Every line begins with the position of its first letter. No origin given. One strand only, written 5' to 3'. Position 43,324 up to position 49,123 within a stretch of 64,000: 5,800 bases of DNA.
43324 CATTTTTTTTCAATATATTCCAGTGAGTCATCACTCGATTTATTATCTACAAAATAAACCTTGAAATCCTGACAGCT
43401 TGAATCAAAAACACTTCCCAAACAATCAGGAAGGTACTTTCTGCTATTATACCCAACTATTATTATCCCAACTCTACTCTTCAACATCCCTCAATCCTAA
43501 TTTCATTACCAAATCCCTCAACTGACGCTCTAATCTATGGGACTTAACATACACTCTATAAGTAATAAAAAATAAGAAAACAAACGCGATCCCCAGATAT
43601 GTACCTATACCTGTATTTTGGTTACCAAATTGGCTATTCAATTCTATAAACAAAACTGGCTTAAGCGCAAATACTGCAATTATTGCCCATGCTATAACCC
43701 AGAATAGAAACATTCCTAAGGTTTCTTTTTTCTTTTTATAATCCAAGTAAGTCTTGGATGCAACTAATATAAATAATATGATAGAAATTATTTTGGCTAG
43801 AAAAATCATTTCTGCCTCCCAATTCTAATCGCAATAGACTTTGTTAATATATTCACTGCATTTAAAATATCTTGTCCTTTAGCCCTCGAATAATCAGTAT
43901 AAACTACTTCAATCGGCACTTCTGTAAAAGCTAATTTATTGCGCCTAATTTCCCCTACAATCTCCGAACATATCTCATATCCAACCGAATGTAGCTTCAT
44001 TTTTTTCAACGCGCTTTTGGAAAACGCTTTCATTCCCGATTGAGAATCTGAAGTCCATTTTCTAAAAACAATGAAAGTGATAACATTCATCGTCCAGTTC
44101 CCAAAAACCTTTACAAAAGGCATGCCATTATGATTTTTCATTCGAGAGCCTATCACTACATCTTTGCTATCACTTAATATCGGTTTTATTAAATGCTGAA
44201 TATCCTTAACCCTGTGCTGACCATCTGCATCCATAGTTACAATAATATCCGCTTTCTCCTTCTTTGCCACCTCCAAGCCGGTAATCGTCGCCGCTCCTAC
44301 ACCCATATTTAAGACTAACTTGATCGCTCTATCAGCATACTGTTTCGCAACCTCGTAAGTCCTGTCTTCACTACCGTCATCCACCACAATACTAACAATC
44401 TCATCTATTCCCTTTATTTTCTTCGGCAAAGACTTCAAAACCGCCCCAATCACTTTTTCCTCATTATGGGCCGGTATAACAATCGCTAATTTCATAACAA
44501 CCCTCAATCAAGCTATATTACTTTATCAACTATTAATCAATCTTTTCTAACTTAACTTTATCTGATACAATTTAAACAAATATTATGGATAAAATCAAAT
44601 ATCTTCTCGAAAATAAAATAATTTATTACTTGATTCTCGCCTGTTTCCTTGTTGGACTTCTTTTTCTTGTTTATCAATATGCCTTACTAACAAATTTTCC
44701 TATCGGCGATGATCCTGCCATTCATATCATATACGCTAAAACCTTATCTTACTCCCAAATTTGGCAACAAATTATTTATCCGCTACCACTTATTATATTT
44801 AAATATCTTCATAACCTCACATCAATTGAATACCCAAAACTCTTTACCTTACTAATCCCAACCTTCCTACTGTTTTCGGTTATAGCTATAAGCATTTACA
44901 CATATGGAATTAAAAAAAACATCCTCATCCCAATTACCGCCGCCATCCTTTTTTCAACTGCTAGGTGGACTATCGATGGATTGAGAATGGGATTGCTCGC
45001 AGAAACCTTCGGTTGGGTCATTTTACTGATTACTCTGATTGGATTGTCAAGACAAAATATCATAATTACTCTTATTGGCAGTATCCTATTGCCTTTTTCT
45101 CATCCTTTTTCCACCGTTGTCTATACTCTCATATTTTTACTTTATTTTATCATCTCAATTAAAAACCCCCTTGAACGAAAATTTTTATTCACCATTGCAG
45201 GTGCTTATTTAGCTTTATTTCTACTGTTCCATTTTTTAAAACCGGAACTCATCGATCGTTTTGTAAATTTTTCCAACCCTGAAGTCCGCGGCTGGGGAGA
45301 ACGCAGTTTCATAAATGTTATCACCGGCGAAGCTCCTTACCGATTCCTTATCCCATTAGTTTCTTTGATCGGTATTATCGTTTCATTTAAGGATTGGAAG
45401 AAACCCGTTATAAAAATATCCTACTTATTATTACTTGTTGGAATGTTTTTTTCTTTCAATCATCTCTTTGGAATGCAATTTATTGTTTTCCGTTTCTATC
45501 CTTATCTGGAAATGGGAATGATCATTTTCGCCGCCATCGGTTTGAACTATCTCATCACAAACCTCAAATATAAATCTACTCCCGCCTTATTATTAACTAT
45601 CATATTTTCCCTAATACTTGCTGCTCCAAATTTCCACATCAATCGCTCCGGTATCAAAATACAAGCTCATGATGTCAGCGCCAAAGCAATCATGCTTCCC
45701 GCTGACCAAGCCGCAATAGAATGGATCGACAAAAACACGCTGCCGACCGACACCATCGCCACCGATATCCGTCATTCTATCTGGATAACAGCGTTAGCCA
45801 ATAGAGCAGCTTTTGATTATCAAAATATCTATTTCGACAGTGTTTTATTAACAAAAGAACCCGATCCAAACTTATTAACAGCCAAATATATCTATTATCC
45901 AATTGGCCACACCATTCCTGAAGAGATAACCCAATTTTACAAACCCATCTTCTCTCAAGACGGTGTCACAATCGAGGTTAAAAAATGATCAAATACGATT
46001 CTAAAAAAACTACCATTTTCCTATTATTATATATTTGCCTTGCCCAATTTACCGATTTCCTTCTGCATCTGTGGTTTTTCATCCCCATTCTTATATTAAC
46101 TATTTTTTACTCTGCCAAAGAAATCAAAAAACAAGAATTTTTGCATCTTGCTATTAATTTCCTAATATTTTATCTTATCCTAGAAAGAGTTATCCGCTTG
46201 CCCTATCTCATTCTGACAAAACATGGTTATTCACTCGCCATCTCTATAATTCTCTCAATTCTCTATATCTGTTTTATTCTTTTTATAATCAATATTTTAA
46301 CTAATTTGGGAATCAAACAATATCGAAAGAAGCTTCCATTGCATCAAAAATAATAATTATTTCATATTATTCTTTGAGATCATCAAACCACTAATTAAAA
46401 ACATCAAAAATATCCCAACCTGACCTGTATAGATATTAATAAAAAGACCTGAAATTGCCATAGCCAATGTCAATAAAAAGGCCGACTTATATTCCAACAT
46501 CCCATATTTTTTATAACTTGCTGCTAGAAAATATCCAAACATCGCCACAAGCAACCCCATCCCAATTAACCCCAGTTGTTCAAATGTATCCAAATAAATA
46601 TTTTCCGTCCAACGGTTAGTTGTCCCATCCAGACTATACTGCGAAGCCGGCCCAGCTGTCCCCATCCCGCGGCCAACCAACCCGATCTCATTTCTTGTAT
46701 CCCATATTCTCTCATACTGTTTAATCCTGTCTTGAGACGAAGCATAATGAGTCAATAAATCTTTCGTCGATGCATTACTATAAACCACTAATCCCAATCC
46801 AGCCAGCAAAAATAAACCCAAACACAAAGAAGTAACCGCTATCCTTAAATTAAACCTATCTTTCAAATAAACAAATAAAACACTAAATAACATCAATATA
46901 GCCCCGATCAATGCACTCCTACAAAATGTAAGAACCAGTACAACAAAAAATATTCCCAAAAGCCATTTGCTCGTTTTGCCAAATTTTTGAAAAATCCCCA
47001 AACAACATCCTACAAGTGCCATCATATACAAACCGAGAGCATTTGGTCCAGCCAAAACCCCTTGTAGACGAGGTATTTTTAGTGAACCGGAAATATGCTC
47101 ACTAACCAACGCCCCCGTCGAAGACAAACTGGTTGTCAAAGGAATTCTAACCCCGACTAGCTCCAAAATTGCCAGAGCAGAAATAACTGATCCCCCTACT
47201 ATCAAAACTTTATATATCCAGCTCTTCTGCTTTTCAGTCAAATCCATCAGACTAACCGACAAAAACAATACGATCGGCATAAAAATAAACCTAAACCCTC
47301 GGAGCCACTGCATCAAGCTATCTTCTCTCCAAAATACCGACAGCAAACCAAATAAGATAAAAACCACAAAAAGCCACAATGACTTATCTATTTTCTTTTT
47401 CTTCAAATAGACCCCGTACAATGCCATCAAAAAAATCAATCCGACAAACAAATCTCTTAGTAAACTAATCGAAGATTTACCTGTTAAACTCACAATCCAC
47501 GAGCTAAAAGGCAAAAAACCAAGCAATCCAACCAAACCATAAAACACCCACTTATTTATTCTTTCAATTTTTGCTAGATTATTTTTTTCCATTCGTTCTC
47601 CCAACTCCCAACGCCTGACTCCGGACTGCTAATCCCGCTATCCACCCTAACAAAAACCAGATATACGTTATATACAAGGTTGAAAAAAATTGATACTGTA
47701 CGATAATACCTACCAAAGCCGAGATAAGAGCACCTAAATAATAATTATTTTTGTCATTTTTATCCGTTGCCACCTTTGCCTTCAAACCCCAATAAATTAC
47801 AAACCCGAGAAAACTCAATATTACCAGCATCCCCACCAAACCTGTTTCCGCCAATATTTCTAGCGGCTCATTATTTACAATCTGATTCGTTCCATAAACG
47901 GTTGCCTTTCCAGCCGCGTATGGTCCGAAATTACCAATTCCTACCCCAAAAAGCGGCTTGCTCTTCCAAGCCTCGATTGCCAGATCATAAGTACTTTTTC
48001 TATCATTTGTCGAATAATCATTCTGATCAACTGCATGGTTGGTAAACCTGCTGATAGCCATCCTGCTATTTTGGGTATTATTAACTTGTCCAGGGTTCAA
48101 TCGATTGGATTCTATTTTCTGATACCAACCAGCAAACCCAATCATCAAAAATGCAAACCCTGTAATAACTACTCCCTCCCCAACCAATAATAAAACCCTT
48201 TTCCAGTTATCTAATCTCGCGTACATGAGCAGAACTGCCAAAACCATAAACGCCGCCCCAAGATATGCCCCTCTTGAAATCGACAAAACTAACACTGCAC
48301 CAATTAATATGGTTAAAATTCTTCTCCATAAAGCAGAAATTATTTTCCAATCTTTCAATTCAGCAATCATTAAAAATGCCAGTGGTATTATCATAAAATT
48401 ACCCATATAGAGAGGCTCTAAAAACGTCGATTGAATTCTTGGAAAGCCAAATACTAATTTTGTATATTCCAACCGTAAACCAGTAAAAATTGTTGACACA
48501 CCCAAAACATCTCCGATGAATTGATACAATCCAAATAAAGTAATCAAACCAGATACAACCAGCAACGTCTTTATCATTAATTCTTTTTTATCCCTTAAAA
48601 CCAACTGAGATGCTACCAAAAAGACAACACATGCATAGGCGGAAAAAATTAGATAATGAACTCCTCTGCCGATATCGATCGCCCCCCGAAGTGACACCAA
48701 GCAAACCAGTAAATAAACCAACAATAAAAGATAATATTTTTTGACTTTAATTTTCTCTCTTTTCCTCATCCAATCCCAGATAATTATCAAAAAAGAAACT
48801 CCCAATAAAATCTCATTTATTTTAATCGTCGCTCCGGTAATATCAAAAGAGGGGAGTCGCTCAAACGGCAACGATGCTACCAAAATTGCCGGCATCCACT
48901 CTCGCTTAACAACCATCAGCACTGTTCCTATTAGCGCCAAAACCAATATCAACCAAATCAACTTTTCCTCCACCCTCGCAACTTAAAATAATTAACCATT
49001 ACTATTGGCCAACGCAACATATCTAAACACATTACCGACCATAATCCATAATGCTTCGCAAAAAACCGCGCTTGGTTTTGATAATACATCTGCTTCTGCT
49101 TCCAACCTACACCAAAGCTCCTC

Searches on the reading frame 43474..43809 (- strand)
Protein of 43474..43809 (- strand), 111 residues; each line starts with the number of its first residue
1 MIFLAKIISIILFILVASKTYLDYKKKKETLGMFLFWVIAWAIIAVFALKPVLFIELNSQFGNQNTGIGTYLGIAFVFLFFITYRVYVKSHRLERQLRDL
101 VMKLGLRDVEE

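Call 90: search_protein_families(library=pfam, proteins=[window:43474-43809:-], max_evalue=0.00001)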
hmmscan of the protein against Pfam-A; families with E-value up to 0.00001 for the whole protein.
window:43474-43809:- (111 aa): 1 family
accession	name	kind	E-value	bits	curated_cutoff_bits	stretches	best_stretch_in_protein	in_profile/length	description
PF10066.14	DUF2304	-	3.7e-16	59.7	25.5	1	6-108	3-104/106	Uncharacterized conserved protein (DUF2304)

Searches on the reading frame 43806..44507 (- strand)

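Call 90: search_protein_families(library=pfam, proteins=[window:43806-44507:-], max_evalue=0.00001)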
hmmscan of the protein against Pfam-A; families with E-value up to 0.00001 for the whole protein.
window:43806-44507:- (233 aa): 1 family
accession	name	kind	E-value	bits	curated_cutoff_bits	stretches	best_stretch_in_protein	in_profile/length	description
PF00535.33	Glycos_transf_2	-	8.2e-25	88.1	23.3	1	9-169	2-166/168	Glycosyl transferase family 2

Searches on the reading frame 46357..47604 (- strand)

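Call 90: search_protein_families(library=pfam, proteins=[window:46357-47604:-], max_evalue=0.00001)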
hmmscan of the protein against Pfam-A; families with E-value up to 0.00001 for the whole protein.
window:46357-47604:- (415 aa): 1 family
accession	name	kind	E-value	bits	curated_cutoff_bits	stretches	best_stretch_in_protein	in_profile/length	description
PF04932.20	Wzy_C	-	4.6e-10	39.9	31.7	1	216-352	3-148/149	O-Antigen ligase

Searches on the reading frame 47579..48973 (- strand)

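Call 90: search_protein_families(library=pfam, proteins=[window:47579-48973:-], max_evalue=0.00001)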
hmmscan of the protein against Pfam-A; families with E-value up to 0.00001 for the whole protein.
window:47579-48973:- (464 aa): 1 family
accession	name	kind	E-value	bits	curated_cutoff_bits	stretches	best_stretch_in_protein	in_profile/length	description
PF04932.20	Wzy_C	-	7.2e-18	65.2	31.7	1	220-386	2-149/149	O-Antigen ligase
